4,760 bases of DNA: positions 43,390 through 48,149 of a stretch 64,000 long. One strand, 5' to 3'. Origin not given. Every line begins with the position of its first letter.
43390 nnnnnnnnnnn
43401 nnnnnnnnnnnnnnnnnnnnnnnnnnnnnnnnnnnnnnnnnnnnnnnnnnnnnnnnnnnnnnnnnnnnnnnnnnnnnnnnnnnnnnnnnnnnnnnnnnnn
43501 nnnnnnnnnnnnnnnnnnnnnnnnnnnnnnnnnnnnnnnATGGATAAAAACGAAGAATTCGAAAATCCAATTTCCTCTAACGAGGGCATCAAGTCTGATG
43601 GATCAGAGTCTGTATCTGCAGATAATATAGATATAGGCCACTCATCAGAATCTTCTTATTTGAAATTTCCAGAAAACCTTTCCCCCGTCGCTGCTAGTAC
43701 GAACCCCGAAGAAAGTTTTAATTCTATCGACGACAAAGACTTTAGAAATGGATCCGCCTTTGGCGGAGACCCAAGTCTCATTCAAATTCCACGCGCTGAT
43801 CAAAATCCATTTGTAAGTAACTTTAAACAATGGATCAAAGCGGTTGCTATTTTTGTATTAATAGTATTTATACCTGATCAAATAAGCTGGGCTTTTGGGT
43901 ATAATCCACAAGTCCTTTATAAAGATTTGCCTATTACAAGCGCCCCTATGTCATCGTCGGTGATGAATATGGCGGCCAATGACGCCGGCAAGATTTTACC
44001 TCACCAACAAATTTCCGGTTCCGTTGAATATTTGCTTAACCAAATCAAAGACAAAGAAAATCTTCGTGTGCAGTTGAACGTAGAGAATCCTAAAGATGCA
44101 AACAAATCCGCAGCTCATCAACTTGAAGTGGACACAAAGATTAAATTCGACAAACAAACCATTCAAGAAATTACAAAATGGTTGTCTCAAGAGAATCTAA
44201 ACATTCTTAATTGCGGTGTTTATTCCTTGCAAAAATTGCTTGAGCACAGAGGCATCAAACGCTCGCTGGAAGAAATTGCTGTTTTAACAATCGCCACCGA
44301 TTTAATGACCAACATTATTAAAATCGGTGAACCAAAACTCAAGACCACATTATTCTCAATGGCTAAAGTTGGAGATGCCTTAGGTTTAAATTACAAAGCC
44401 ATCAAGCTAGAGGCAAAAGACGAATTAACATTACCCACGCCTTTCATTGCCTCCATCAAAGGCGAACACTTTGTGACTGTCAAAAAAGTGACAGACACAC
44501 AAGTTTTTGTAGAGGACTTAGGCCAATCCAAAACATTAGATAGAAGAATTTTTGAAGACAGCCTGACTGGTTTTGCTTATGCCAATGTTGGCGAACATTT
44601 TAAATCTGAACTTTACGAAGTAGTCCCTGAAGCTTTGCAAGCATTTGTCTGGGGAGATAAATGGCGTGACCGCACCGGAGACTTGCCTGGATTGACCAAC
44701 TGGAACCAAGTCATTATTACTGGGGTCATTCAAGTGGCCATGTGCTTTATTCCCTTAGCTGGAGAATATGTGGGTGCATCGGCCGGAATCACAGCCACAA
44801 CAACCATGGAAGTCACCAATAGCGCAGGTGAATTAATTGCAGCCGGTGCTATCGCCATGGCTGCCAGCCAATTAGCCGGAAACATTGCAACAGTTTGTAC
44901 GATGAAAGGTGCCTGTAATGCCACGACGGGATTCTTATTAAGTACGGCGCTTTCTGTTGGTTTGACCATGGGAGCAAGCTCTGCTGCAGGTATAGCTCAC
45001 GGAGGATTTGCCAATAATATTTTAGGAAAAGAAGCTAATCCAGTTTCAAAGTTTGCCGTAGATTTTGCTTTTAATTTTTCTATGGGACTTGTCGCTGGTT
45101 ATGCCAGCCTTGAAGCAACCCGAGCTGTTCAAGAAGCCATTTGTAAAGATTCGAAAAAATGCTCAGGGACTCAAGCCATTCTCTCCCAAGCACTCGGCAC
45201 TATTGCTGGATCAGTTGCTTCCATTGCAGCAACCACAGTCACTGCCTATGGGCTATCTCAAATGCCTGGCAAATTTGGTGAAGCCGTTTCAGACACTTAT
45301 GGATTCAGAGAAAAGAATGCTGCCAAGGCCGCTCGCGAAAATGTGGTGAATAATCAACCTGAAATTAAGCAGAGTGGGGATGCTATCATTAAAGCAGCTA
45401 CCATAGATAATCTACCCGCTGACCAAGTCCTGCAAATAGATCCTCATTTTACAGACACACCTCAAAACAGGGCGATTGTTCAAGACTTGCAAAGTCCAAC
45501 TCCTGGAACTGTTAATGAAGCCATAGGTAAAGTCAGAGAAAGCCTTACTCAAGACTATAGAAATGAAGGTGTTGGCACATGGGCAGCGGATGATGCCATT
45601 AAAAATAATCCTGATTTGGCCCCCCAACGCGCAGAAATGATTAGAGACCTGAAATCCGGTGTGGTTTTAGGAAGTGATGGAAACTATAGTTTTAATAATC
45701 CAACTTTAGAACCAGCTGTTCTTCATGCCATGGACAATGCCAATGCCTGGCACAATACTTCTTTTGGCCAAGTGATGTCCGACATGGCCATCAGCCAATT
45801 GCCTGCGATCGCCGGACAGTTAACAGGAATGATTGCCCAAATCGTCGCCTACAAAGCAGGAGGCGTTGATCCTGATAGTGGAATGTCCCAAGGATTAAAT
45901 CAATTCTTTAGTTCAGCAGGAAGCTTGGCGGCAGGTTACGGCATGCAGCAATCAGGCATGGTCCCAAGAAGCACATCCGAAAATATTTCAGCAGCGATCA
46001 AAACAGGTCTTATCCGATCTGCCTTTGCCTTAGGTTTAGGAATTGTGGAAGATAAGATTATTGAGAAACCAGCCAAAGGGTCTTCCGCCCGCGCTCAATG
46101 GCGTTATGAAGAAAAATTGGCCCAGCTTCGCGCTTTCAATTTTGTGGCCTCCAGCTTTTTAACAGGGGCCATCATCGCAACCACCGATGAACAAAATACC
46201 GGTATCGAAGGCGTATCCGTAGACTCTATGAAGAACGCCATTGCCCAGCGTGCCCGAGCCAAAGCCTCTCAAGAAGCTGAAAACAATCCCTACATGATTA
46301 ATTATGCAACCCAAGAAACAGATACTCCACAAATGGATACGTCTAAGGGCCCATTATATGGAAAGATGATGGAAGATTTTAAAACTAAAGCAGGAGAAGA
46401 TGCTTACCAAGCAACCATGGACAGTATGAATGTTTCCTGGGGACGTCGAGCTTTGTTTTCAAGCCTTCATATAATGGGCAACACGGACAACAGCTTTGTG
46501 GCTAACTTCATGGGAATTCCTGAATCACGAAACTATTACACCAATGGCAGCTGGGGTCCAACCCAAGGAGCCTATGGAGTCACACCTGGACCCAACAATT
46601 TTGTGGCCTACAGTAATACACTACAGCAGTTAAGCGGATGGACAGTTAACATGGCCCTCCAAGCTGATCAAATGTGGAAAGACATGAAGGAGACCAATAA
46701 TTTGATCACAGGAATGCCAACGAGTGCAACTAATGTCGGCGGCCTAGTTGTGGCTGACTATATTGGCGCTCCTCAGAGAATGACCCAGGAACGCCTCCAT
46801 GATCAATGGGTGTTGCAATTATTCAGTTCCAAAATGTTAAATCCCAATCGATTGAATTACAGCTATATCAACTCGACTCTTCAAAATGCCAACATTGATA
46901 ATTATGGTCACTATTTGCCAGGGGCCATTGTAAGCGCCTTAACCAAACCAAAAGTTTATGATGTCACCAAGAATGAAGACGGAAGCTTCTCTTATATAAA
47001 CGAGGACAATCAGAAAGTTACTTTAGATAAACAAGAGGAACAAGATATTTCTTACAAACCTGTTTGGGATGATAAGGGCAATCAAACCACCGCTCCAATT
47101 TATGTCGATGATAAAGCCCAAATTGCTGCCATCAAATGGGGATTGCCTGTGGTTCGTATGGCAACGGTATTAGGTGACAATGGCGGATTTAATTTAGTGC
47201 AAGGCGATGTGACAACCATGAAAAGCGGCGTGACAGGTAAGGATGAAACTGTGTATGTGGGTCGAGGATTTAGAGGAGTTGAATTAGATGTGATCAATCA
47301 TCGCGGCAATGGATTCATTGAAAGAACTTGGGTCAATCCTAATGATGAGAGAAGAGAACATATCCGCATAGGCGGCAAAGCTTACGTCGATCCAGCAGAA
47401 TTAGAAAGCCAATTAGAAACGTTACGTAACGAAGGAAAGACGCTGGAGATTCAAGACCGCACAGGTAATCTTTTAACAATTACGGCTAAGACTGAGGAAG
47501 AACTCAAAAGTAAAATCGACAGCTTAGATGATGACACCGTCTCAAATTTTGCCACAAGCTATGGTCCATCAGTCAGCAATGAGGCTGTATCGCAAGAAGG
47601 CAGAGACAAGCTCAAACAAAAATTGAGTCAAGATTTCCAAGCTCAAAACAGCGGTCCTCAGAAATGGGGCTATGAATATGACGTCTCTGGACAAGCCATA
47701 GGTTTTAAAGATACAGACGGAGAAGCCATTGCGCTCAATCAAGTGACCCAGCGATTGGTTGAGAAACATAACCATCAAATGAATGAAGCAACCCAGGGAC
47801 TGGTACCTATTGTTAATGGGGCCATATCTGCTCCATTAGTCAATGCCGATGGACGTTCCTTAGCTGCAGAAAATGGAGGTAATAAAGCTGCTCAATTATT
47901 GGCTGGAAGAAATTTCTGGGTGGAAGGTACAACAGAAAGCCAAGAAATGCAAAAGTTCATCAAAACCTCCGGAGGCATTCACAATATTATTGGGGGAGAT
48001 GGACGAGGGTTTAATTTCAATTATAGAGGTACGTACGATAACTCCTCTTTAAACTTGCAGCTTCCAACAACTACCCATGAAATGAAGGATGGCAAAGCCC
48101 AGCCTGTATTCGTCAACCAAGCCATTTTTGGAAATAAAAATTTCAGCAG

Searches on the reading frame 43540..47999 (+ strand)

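Call 84: search_protein_families(library=pfam, proteins=[window:43540-47999:+], max_evalue=0.01)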
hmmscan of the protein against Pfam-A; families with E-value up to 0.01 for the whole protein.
window:43540-47999:+ (1486 aa): 1 family
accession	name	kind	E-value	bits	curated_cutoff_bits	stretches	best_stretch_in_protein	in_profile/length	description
PF03412.21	Peptidase_C39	-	4.5e-10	39.9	22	1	225-345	13-124/133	Peptidase C39 family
